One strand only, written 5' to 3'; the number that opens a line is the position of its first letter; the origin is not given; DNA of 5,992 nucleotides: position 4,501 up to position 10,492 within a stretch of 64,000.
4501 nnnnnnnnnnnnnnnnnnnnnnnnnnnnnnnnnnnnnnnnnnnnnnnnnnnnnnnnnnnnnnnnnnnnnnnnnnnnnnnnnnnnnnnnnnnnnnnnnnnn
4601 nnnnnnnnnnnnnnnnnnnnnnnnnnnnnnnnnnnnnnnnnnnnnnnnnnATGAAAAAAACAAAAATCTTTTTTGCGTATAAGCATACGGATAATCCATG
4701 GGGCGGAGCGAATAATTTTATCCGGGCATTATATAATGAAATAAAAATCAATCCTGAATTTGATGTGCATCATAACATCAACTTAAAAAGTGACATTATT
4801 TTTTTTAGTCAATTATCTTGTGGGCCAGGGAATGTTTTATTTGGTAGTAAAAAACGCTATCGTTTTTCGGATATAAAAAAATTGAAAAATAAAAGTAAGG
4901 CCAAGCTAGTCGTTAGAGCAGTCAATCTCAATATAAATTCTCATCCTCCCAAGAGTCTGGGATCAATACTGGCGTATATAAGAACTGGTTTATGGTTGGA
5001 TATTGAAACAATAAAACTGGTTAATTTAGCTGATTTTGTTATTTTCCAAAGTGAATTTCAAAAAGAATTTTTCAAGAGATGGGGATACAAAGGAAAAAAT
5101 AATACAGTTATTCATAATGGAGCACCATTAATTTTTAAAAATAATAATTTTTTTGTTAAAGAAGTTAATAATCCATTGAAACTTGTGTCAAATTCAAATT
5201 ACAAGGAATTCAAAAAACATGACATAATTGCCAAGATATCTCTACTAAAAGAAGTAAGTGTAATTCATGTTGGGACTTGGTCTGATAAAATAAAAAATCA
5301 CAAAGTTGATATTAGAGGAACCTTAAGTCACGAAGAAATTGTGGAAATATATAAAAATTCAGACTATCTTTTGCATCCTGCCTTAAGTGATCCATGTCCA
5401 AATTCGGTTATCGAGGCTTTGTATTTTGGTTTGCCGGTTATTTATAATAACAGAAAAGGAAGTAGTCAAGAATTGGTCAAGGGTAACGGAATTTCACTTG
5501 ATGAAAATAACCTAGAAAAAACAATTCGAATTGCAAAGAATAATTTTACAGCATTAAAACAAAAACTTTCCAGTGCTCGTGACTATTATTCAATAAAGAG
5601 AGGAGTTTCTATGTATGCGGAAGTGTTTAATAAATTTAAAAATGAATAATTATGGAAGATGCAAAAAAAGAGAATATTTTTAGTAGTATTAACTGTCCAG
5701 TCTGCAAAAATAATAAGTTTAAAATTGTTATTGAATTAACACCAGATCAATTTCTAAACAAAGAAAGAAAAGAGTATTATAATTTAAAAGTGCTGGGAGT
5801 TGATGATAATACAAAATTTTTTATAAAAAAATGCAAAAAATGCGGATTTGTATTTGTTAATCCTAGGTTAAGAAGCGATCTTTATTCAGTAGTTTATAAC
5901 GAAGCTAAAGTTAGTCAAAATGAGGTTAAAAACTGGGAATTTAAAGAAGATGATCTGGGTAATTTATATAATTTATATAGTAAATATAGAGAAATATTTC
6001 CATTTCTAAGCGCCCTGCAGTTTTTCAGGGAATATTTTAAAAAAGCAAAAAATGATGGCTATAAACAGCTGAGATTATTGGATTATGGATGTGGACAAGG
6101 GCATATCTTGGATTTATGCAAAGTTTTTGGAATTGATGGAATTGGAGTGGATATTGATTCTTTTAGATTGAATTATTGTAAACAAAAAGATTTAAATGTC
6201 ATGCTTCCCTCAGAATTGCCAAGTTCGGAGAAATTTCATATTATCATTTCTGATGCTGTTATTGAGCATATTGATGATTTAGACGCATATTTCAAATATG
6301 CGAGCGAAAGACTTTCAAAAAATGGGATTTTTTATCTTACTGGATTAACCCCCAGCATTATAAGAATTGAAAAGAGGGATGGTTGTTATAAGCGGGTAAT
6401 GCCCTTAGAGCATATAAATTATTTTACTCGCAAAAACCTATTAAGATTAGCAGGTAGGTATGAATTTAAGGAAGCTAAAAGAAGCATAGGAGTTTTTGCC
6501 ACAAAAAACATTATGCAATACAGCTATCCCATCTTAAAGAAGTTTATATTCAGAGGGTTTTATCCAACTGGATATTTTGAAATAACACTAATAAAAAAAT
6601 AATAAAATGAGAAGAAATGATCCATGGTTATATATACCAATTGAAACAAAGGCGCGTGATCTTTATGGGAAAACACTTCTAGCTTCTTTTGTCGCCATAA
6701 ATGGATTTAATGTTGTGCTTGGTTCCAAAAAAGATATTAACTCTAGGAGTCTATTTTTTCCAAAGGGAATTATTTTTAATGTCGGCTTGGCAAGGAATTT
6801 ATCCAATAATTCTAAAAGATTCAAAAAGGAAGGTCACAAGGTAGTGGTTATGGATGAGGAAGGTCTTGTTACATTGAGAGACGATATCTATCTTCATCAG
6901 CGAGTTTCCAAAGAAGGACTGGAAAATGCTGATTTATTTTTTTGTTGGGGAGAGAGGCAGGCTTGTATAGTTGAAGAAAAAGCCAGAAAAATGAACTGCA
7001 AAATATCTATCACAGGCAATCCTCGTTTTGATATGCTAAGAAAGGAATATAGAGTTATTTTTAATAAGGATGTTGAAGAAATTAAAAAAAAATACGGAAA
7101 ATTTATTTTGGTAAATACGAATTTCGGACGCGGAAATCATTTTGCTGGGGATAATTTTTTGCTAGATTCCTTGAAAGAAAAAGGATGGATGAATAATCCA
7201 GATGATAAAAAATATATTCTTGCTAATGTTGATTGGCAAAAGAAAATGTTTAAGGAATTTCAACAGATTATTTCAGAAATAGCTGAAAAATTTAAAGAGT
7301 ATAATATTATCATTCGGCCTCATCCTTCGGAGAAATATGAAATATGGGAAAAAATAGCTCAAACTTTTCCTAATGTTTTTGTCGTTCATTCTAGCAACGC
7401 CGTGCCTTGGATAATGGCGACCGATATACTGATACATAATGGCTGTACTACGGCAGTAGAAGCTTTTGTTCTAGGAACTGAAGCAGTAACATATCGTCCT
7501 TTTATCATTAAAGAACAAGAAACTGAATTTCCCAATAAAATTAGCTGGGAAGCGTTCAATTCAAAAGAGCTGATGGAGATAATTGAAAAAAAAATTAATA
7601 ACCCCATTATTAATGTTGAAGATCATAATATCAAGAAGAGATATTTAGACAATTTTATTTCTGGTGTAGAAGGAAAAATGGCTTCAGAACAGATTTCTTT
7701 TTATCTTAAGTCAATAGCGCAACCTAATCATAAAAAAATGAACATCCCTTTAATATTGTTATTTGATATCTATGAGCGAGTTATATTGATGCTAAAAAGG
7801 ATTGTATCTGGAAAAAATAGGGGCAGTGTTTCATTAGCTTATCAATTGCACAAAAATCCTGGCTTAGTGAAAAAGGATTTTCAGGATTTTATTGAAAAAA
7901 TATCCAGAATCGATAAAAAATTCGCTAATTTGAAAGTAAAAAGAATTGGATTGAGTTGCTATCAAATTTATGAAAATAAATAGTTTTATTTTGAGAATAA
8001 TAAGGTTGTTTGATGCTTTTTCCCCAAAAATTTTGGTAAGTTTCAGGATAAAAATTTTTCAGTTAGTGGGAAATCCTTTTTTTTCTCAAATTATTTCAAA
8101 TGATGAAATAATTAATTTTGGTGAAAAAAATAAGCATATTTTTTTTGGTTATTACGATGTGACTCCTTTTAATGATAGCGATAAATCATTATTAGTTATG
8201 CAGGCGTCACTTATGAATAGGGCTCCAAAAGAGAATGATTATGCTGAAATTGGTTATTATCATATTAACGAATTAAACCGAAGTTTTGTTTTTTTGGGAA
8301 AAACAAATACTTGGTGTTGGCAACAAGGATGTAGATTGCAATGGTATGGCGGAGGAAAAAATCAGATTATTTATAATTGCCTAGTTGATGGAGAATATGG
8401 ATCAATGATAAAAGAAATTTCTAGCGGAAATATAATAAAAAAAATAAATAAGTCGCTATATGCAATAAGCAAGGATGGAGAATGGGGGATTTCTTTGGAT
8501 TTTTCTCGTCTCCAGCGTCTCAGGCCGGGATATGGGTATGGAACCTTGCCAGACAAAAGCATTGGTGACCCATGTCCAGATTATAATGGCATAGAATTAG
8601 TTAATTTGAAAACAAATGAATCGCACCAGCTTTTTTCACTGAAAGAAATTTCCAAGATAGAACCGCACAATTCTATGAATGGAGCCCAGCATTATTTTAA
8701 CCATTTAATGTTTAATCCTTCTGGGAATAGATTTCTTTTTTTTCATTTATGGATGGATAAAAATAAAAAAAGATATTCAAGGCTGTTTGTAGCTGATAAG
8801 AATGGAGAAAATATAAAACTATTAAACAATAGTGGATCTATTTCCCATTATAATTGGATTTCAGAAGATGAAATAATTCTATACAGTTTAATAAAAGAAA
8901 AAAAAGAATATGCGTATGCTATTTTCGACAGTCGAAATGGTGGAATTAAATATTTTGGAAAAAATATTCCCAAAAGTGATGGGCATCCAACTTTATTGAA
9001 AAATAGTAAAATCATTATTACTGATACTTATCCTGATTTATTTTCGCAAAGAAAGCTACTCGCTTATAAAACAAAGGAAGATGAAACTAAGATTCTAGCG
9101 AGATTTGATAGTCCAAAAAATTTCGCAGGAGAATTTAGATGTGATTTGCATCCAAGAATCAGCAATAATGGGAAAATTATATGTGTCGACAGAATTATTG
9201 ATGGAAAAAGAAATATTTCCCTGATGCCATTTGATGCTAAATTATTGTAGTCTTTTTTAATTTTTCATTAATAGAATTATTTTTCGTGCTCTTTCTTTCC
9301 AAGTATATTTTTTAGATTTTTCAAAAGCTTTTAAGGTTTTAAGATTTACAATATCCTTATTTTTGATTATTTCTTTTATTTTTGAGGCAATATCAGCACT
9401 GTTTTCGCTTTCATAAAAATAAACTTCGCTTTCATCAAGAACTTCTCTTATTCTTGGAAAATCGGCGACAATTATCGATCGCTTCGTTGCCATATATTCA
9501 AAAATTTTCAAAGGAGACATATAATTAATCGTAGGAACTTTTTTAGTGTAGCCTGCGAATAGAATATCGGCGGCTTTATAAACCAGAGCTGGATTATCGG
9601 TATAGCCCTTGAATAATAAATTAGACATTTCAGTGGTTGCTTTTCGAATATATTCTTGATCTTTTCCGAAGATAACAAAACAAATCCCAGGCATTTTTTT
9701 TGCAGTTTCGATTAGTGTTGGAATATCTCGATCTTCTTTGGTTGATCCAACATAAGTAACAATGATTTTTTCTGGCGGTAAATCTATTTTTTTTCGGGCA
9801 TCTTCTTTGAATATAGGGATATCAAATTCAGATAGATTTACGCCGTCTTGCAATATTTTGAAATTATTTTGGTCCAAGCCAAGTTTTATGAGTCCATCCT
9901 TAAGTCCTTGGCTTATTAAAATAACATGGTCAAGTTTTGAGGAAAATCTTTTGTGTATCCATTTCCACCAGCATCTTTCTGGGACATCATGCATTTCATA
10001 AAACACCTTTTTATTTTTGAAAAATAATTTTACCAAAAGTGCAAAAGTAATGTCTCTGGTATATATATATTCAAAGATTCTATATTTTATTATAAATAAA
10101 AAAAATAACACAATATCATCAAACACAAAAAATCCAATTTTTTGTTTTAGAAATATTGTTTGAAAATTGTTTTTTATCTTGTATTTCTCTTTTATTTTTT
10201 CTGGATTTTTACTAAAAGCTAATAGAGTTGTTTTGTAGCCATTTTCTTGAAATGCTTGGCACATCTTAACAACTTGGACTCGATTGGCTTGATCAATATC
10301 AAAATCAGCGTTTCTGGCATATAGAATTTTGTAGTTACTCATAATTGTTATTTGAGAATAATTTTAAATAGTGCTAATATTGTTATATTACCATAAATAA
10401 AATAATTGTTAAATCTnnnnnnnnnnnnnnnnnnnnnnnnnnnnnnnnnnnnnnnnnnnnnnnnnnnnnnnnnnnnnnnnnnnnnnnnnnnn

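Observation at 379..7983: Leading operon pairs a cysteine-synthase-like PLP enzyme with an AsnB-like amidoligase that lacks the glutaminase cysteine, followed by two KpsC/KpsS-like HP-motif enzymes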

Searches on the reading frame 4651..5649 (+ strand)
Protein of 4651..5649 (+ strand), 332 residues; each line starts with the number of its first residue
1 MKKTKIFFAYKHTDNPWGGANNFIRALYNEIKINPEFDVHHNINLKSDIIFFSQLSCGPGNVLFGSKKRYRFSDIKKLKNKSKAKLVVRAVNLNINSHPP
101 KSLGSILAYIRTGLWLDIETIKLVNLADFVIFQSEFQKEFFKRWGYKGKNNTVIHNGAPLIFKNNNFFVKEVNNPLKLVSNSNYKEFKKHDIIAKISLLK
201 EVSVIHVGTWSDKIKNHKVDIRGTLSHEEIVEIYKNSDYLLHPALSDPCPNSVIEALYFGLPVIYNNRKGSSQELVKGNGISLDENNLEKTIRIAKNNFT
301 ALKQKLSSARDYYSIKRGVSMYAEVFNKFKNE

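Call 3: search_protein_families(library=pfam, proteins=[window:4651-5649:+], max_evalue=0.01)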
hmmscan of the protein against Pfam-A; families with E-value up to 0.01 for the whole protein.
window:4651-5649:+ (332 aa): 4 families
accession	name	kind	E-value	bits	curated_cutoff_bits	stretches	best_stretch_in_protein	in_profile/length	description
PF00534.26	Glycos_transf_1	-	1.2e-10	41.6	26.4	1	216-289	72-146/172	Glycosyl transferases group 1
PF13692.12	Glyco_trans_1_4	-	1.8e-08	35.2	27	1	202-288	34-129/142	Glycosyl transferases group 1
PF13524.12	Glyco_trans_1_2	-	0.0015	18.9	25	1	195-281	8-95/144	Glycosyl transferase-like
PF13439.12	Glyco_transf_4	-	0.0083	16.6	28.5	0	122-158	129-166/170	Glycosyltransferase Family 4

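Call 4: search_protein_families(library=ncbifam, proteins=[window:4651-5649:+], max_evalue=0.01)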
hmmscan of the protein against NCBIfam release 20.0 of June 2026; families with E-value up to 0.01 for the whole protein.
window:4651-5649:+ (332 aa): 6 families
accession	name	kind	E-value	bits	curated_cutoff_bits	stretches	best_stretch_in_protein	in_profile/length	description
TIGR03088.1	stp2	hypoth_equivalog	2.6e-05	23.4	409.05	1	227-328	263-372/374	TIGR03088 family PEP-CTERM/XrtA system glycosyltransferase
TIGR04157.1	glyco_rSAM_CFB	subfamily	0.00012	21.2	400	1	218-282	282-347/406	TIGR04157 family glycosyltransferase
NF041876.1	EPS_EpsE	equivalog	0.00052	19.4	400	1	216-278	275-336/389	exopolysaccharide biosynthesis GT4 family glycosyltransferase EpsE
NF047684.1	TeichurnBiosyTuaC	equivalog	0.00066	18.7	550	1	212-273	260-326/391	teichuronic acid biosynthesis protein TuaC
NF038229.1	Glyco4_Geo_Pelo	equivalog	0.003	16.6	400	1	223-323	224-330/338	GPMC system family 4 glycosyltransferase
NF046085.1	XrtY_assoc_Gly1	equivalog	0.0032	16.4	400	1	213-310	262-361/387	XrtY-associated glycosyltransferase XYAG1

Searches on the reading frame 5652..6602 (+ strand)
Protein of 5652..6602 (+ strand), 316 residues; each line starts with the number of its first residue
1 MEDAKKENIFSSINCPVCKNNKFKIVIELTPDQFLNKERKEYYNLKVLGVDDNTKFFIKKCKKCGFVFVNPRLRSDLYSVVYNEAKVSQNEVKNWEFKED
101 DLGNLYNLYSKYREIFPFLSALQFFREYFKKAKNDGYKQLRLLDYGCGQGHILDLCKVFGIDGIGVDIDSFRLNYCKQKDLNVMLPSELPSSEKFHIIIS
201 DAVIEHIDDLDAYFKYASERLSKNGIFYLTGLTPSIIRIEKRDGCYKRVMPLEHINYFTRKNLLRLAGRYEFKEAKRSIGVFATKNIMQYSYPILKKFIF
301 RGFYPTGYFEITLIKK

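Call 3: search_protein_families(library=pfam, proteins=[window:5652-6602:+], max_evalue=0.01)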
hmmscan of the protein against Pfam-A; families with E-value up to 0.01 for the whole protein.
window:5652-6602:+ (316 aa): 7 families
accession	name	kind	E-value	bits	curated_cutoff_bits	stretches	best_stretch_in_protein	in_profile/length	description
PF13489.12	Methyltransf_23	-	1.2e-17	64.6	27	1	127-273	18-160/164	Methyltransferase domain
PF13847.12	Methyltransf_31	-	3.1e-08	33.9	27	1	138-230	3-110/145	Methyltransferase domain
PF08241.18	Methyltransf_11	-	6.9e-07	30.3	21.2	1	143-229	1-95/95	Methyltransferase domain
PF08242.18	Methyltransf_12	-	1.6e-05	26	30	1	143-227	1-98/98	Methyltransferase domain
PF13649.12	Methyltransf_25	-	7.5e-05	23.8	27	1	143-225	2-97/97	Methyltransferase domain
PF07021.18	MetW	-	0.00013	22.1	21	1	141-184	16-60/193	Methionine biosynthesis protein MetW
PF03291.22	mRNA_G-N7_MeTrfase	-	0.00073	19.2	26.6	1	126-188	50-112/315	mRNA (guanine-N(7))-methyltransferase domain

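Call 4: search_protein_families(library=ncbifam, proteins=[window:5652-6602:+], max_evalue=0.01)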
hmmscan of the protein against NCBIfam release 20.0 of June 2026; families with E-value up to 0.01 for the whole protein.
window:5652-6602:+ (316 aa): 5 families
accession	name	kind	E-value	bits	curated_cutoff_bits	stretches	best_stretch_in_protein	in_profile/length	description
NF045667.1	MTase_DVU1556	equivalog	2.1e-06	27.4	155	1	139-254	23-150/213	DVU_1556 family methyltransferase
TIGR02072.1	BioC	equivalog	4.8e-06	26.6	184.95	1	136-237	32-140/244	malonyl-ACP O-methyltransferase BioC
TIGR01983.1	UbiG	equivalog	9.1e-06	25.1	102.95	1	126-232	34-154/228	bifunctional 2-polyprenyl-6-hydroxyphenol methylase/3-demethylubiquinol 3-O-methyltransferase UbiG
NF008686.0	PRK11705.1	equivalog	4e-05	22.8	400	1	140-232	169-268/383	cyclopropane fatty acyl phospholipid synthase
TIGR02081.1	metW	equivalog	0.00022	20.9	189.5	1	139-184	14-60/194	methionine biosynthesis protein MetW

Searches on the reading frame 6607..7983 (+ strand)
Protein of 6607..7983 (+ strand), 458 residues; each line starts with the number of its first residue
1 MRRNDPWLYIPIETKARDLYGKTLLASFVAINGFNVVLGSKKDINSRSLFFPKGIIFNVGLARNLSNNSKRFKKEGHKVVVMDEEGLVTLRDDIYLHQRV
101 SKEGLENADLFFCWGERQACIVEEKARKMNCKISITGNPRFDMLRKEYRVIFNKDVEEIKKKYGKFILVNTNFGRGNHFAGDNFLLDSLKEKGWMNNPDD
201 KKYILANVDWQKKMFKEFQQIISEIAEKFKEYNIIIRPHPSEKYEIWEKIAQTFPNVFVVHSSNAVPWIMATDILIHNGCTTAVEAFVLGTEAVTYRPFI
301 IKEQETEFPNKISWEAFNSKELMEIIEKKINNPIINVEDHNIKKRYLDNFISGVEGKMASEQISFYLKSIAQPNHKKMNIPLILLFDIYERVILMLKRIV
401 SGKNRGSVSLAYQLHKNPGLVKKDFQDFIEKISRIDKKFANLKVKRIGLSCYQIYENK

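Call 3: search_protein_families(library=pfam, proteins=[window:6607-7983:+], max_evalue=0.01)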
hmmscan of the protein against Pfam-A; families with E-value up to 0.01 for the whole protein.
window:6607-7983:+ (458 aa): 0 families

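Call 4: search_protein_families(library=ncbifam, proteins=[window:6607-7983:+], max_evalue=0.01)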
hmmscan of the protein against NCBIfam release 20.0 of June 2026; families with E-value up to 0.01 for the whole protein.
window:6607-7983:+ (458 aa): 2 families
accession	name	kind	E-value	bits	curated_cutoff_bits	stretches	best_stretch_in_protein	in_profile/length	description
TIGR04396.2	surf_polysacc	subfamily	1e-117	393.9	125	1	8-433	1-427/427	surface carbohydrate biosynthesis protein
NF046086.1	BFO_1060_trans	domain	3.9e-39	134.8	200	1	10-359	4-353/365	BFO_1060 family glycosyltransferase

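Call 69: search_solved_structures(query=window:6607-7983:+, max_evalue=1, show_alignments=1)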
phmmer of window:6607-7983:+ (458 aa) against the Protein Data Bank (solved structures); distinct sequences matched with E-value up to 1: 2.
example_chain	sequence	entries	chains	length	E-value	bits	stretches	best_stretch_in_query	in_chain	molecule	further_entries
3fh1_A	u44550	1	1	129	0.34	13.1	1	234-283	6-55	uncharacterized NTF2-like protein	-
24jd_A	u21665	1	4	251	0.83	11.8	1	81-132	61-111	DNA polymerase sliding clamp 2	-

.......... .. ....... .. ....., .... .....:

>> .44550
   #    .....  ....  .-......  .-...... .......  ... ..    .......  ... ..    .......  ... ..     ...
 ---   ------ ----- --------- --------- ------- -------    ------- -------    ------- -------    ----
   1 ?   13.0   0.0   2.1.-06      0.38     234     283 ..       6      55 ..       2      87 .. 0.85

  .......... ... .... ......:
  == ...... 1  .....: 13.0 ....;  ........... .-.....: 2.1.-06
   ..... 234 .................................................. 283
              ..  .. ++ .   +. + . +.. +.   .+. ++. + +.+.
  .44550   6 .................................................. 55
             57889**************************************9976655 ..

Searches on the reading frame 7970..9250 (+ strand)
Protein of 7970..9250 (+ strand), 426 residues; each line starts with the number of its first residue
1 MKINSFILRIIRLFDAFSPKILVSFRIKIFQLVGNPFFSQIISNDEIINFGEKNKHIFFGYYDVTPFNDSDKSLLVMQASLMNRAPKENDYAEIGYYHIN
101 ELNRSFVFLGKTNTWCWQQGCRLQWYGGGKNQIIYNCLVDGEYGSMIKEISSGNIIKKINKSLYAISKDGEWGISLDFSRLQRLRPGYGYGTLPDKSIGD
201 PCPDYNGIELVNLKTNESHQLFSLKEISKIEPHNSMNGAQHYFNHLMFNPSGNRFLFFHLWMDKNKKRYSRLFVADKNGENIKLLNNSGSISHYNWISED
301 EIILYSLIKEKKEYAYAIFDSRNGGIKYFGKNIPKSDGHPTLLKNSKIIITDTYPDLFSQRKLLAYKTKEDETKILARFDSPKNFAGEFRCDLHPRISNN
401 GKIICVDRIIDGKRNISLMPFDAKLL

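Call 3: search_protein_families(library=pfam, proteins=[window:7970-9250:+], max_evalue=0.01)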
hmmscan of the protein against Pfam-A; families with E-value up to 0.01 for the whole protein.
window:7970-9250:+ (426 aa): 0 families

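Call 4: search_protein_families(library=ncbifam, proteins=[window:7970-9250:+], max_evalue=0.01)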
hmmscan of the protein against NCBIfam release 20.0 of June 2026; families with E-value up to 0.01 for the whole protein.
window:7970-9250:+ (426 aa): 0 families

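Call 43: search_protein_families(library=pfam, proteins=[window:7970-9250:+], max_evalue=0.01)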
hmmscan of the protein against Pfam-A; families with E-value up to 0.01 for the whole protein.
window:7970-9250:+ (426 aa): 0 families

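Call 85: search_protein_families(library=ncbifam, proteins=[window:7970-9250:+], max_evalue=0.001)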
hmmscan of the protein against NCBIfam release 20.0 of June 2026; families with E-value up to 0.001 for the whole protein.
window:7970-9250:+ (426 aa): 0 families

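Call 97: search_solved_structures(query=window:7970-9250:+, max_evalue=1)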
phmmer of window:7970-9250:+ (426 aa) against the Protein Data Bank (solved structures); distinct sequences matched with E-value up to 1: 0.

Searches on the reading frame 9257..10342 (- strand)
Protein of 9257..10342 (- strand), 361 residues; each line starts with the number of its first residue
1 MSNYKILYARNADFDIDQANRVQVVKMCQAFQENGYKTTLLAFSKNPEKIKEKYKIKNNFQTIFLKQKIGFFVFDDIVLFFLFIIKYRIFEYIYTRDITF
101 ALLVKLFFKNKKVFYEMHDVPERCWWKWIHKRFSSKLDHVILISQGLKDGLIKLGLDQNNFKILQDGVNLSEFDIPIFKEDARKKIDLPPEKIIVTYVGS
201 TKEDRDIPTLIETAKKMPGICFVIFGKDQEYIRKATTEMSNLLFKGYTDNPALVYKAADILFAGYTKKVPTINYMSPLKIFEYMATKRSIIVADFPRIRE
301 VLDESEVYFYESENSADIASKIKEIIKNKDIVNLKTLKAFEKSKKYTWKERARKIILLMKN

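Call 3: search_protein_families(library=pfam, proteins=[window:9257-10342:-], max_evalue=0.01)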
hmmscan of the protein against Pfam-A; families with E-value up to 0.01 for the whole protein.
window:9257-10342:- (361 aa): 4 families
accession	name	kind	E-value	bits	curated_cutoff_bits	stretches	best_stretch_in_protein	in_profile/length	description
PF00534.26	Glycos_transf_1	-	1.1e-10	41.7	26.4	1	179-335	2-160/172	Glycosyl transferases group 1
PF13692.12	Glyco_trans_1_4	-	5e-10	40.2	27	1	194-328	3-142/142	Glycosyl transferases group 1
PF13439.12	Glyco_transf_4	-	6.5e-07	30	28.5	1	23-171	7-169/170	Glycosyltransferase Family 4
PF13524.12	Glyco_trans_1_2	-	3.9e-06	27.3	25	1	210-355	5-142/144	Glycosyl transferase-like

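Call 4: search_protein_families(library=ncbifam, proteins=[window:9257-10342:-], max_evalue=0.01)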
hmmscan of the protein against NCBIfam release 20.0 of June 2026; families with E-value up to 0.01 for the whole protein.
window:9257-10342:- (361 aa): 11 families
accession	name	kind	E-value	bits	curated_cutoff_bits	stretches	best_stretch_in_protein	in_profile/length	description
NF047684.1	TeichurnBiosyTuaC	equivalog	1.6e-12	47.1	550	1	137-351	165-378/391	teichuronic acid biosynthesis protein TuaC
TIGR04063.1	stp3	hypoth_equivalog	2.9e-12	46.2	442.05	1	134-335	155-367/397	TIGR04063 family PEP-CTERM/XrtA system glycosyltransferase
NF053513.1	Gtran_IagA_BgsA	equivalog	2.8e-11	43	460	1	127-330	97-301/333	LTA glycolipid anchor biosynthesis glycosyltransferase, IagA/BgsA family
NF049987.1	DaglGlyslTfaseDgs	equivalog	7.8e-11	41.5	500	1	137-333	102-299/332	processive diacylglycerol alpha-glucosyltransferase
NF053787.1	GlcN_PG_synth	equivalog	9.3e-10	37.9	480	1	132-354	139-351/361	N-acetylglucosaminyl phosphatidylglycerol synthase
TIGR02149.1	glgA_Coryne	subfamily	2.5e-07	30.2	302.4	1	128-222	136-234/391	glycogen synthase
NF047676.1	TeichurnBiosyTuaH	equivalog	3e-07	29.7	550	1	135-350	157-375/384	teichuronic acid biosynthesis protein TuaH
NF038298.1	EPS_HpsO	equivalog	3.1e-07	29.5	575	1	280-356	305-381/388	hormogonium polysaccharide biosynthesis glycosyltransferase HpsO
NF041010.1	glycosy_Agl16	equivalog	3.4e-07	29.4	575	1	126-358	123-347/352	glycosylation protein Agl16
NF007640.0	PRK10307.1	subfamily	2.4e-06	26.7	276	1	128-246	163-289/411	WcaI family glycosyltransferase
TIGR04047.1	MSMEG_0565_glyc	hypoth_equivalog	0.0075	15.4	259.85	0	278-355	291-367/373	MSMEG_0565 family glycosyltransferase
